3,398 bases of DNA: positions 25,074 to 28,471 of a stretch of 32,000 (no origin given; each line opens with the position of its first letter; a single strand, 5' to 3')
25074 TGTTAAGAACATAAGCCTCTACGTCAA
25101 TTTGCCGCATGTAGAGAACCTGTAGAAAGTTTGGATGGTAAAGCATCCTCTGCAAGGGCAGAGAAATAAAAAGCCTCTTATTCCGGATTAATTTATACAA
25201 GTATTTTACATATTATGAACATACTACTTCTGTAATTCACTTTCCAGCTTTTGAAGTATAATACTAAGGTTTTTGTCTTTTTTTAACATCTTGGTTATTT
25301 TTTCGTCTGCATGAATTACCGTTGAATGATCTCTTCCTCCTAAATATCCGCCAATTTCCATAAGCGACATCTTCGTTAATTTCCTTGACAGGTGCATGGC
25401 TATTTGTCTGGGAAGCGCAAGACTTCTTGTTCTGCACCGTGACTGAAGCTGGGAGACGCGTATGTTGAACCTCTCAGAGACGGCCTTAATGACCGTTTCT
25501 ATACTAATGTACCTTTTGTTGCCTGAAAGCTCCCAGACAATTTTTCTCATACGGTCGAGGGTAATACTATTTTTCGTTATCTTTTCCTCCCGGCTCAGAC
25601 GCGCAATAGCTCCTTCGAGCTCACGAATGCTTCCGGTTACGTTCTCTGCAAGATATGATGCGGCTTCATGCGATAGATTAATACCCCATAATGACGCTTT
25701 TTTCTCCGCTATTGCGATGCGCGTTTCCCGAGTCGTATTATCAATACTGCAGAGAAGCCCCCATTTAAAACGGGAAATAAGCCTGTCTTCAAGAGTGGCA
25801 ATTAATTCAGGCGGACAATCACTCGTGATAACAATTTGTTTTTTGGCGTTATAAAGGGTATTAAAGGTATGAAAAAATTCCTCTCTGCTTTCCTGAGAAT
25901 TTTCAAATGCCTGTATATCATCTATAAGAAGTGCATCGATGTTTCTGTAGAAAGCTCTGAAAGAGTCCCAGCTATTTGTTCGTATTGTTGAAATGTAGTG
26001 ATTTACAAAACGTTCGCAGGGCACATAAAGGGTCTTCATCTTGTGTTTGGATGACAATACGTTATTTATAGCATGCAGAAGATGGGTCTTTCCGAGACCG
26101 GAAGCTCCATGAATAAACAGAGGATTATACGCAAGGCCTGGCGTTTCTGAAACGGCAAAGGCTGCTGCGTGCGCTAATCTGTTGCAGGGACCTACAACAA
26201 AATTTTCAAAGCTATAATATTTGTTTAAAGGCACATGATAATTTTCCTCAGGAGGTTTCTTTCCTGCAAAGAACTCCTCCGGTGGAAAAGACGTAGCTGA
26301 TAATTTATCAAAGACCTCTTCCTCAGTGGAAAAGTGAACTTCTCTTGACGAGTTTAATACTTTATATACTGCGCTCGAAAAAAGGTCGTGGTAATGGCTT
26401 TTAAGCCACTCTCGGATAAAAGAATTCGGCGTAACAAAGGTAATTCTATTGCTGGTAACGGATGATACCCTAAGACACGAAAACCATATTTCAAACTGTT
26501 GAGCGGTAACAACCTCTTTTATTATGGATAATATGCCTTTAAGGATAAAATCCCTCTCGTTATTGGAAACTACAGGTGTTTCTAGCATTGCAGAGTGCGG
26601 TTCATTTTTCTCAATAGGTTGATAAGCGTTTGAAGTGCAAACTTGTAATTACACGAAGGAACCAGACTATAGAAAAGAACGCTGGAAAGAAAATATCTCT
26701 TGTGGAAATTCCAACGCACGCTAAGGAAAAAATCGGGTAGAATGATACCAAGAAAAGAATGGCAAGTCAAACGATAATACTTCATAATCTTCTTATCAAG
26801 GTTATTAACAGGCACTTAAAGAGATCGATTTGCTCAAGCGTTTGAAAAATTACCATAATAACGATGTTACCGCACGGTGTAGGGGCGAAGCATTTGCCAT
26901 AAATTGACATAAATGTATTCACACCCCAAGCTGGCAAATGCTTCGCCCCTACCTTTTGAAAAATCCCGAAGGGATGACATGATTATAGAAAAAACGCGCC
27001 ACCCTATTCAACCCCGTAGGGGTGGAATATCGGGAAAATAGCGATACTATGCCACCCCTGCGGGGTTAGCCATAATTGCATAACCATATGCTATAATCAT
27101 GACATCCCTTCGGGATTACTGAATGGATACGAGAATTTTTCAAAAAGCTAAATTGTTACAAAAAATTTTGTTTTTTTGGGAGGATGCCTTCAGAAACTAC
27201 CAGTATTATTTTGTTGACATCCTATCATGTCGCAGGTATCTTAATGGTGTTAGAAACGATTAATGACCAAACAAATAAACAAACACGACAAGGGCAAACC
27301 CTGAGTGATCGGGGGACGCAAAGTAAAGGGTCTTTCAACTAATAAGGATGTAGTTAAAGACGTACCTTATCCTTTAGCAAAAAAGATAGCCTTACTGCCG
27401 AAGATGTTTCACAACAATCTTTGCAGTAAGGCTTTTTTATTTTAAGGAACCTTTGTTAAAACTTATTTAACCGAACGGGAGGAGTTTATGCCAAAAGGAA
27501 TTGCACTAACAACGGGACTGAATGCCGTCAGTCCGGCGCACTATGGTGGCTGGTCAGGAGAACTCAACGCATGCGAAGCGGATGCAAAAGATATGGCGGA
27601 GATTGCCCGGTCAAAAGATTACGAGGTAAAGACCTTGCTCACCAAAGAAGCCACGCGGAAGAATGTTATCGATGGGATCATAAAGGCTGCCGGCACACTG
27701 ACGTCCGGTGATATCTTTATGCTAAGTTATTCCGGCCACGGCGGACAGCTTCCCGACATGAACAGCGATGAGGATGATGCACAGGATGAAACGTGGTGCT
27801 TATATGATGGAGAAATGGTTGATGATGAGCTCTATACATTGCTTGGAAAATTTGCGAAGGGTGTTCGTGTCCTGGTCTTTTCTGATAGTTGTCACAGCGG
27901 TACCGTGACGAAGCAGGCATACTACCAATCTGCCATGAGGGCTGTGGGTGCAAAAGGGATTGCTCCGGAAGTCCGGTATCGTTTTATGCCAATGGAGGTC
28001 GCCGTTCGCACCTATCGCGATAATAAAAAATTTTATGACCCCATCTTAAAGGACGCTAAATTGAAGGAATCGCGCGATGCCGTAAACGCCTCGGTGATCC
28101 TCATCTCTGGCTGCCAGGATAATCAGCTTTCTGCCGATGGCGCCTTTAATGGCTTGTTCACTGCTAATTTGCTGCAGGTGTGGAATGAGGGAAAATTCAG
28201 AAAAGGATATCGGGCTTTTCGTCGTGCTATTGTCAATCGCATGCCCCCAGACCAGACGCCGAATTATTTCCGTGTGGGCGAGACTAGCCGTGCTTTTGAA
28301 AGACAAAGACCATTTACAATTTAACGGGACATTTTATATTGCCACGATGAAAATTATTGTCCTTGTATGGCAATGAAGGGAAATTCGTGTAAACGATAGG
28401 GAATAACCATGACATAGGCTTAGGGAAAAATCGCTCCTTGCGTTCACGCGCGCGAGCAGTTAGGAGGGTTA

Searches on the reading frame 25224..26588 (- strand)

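Call 6: search_protein_families(library=pfam, proteins=[window:25224-26588:-], max_evalue=0.01)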
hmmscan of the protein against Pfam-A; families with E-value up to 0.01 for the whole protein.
window:25224-26588:- (454 aa): 12 families
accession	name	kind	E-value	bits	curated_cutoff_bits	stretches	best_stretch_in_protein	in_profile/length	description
PF00308.24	Bac_DnaA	-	4.9e-62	209.3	23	1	121-280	1-161/162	Bacterial DnaA ATPAse domain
PF08299.17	Bac_DnaA_C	-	1.3e-26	92.9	31.5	1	363-431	1-69/69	Bacterial dnaA protein helix-turn-helix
PF11638.13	DnaA_N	-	2e-11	43.9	24.6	1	19-73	7-62/65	DnaA N-terminal domain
PF01695.23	IstB_IS21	-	8.3e-08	32.5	24.1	1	158-259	96-195/238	IstB-like ATP binding protein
PF00004.35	AAA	-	4.6e-05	24.3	21.2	1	158-251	2-97/131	ATPase family associated with various cellular activities (AAA)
PF13191.12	AAA_16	-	0.00011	23.2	32.6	1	152-229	24-98/167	AAA ATPase domain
PF01637.24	ATPase_2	-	0.00013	22.3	33.2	1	154-263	20-123/225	ATPase domain predominantly from Archaea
PF13401.12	AAA_22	-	0.00016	22.5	27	1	157-251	8-84/130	AAA domain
PF13173.12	AAA_14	-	0.00028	21.3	27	1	155-256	3-97/129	AAA domain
PF22688.2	Hda_lid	-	0.00042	20.7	27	0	289-334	3-48/65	Hda, lid domain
PF00910.28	RNA_helicase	-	0.0055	17.6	21.5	0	158-248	2-77/105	RNA helicase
PF05729.18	NACHT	-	0.0094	16.2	26.7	0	157-194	3-45/167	NACHT domain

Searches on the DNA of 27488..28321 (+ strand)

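Call 15: search_rna_families(sources=[L001, L002, L003, L004, L005, L006, L007, L008, L009, L010, L011, L012, L013, L014, L015, L016, L017, L018, L019, L020], threshold=gathering)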
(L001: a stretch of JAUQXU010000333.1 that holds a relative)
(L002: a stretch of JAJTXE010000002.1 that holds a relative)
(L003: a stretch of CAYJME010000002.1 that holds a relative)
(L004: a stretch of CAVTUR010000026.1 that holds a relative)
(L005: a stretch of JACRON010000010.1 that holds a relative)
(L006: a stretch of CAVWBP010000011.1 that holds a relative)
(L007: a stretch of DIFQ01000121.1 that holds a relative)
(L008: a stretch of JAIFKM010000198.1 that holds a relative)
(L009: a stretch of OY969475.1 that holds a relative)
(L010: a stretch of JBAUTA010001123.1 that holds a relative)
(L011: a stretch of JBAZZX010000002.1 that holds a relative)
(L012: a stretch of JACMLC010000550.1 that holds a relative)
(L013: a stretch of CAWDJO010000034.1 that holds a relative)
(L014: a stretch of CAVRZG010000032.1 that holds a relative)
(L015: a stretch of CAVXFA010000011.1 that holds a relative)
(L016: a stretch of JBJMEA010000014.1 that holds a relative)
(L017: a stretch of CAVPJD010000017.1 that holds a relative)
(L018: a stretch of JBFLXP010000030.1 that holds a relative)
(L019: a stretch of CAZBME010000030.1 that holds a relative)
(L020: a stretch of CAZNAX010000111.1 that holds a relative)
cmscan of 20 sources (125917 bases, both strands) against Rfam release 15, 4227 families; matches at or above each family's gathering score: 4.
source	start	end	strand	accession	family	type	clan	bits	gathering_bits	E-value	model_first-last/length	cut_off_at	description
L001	2645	2764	+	RF03167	c-di-GMP-I-GGC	Cis-reg; riboswitch;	CL00126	66.2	59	3.9e-13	1-80/80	no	c-di-GMP-I-GGC riboswitch aptamer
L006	1860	1942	-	RF01051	c-di-GMP-I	Cis-reg; riboswitch;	CL00126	53.2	35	2.7e-07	1-87/87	no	c-di-GMP-I riboswitch aptamer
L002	4157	4259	+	RF01051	c-di-GMP-I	Cis-reg; riboswitch;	CL00126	47.1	35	8.6e-06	1-87/87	no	c-di-GMP-I riboswitch aptamer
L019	2843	2920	+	RF01051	c-di-GMP-I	Cis-reg; riboswitch;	CL00126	41.6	35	0.00019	1-87/87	no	c-di-GMP-I riboswitch aptamer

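Call 17: search_rna_families(sources=[L021, L022, L023, L024, L025, L026, L027, L028, L029, L030, L031, L032, L033, L034, L035, L036, L037, L038, L039, L040], threshold=gathering)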
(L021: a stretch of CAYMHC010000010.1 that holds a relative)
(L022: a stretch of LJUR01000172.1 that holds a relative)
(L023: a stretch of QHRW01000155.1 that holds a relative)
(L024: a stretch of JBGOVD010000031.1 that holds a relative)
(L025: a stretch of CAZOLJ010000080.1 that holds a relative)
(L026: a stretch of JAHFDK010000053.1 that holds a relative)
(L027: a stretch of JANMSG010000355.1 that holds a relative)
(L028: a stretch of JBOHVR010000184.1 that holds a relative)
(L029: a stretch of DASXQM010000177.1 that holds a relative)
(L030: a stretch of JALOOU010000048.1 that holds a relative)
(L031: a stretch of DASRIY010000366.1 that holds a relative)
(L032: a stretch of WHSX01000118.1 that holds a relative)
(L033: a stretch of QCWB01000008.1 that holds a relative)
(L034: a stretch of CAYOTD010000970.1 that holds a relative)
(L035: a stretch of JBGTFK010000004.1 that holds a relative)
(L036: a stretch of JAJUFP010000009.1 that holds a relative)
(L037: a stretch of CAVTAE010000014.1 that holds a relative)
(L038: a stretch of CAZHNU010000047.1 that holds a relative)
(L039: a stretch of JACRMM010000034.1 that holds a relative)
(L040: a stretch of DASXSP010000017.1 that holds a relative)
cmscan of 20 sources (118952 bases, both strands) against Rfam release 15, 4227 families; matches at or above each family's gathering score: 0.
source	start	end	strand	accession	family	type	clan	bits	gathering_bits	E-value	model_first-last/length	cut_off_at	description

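Call 18: search_rna_families(sources=[L041, L042, L043, L044, L045, L046, L047, L048, L049, L050, L051, L052, L053, L054, L055, L056, L057, L058, L059, L060], threshold=gathering)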
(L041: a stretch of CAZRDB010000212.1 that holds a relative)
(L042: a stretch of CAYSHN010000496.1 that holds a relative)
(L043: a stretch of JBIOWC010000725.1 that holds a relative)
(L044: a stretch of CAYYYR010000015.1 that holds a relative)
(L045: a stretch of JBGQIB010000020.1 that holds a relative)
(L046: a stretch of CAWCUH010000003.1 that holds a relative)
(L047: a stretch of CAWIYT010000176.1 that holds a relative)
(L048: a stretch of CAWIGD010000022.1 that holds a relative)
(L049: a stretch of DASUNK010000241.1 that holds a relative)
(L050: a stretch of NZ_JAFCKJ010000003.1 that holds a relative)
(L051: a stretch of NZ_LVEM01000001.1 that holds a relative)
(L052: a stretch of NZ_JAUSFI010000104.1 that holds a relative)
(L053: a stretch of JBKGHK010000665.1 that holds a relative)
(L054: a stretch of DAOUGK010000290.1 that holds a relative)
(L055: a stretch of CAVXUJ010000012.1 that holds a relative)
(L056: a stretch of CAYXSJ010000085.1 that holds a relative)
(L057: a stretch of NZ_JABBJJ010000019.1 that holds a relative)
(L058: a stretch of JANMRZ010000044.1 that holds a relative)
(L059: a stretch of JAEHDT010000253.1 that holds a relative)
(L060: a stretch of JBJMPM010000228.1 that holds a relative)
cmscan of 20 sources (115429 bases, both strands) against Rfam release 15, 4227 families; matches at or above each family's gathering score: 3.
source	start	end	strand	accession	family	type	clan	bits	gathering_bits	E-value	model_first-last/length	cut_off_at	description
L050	3946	4016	-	RF00005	tRNA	Gene; tRNA;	CL00001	62.7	29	5.9e-11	1-71/71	no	tRNA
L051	3955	4025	-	RF00005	tRNA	Gene; tRNA;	CL00001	62.7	29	5.9e-11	1-71/71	no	tRNA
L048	3881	3962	-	RF00005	tRNA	Gene; tRNA;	CL00001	55.3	29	6.1e-09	1-71/71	no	tRNA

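Call 19: search_rna_families(sources=[L061, L062, L063, L064, L065, L066, L067, L068, L069, L070, L071, L072, L073, L074, L075, L076, L077, L078, L079, L080], threshold=gathering)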
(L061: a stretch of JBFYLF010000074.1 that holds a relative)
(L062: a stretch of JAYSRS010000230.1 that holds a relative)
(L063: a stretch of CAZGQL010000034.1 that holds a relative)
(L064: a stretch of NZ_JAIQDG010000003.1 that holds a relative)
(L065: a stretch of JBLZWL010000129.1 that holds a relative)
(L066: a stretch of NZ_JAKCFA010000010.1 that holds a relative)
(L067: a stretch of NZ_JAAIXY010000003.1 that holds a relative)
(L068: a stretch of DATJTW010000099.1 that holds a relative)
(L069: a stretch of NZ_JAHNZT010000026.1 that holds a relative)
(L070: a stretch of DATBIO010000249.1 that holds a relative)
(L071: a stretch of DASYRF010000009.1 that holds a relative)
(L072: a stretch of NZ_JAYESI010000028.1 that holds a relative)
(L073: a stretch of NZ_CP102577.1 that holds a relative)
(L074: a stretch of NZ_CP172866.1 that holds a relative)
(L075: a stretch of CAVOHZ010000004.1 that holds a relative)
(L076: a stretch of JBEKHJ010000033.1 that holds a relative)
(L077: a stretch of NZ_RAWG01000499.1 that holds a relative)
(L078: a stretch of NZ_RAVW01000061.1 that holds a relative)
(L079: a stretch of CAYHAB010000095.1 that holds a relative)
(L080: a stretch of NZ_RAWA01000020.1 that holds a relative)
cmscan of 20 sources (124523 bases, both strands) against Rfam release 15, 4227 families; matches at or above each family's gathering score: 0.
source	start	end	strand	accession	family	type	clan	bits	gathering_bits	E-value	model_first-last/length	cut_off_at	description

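Call 36: search_rna_families(sources=[L115, L099, L019], threshold=gathering, show_alignments=3)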
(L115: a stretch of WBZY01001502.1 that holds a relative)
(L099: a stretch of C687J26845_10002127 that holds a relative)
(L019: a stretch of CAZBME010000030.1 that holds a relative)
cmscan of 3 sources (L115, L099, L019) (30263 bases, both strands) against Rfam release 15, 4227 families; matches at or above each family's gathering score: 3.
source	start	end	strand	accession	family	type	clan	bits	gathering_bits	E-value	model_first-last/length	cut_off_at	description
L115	5741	5864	-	RF01051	c-di-GMP-I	Cis-reg; riboswitch;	CL00126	58.2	35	4.1e-09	1-87/87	no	c-di-GMP-I riboswitch aptamer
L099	2778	2891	+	RF01051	c-di-GMP-I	Cis-reg; riboswitch;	CL00126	55.1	35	2.3e-08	1-87/87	no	c-di-GMP-I riboswitch aptamer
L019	2843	2920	+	RF01051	c-di-GMP-I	Cis-reg; riboswitch;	CL00126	41.6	35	4.5e-05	1-87/87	no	c-di-GMP-I riboswitch aptamer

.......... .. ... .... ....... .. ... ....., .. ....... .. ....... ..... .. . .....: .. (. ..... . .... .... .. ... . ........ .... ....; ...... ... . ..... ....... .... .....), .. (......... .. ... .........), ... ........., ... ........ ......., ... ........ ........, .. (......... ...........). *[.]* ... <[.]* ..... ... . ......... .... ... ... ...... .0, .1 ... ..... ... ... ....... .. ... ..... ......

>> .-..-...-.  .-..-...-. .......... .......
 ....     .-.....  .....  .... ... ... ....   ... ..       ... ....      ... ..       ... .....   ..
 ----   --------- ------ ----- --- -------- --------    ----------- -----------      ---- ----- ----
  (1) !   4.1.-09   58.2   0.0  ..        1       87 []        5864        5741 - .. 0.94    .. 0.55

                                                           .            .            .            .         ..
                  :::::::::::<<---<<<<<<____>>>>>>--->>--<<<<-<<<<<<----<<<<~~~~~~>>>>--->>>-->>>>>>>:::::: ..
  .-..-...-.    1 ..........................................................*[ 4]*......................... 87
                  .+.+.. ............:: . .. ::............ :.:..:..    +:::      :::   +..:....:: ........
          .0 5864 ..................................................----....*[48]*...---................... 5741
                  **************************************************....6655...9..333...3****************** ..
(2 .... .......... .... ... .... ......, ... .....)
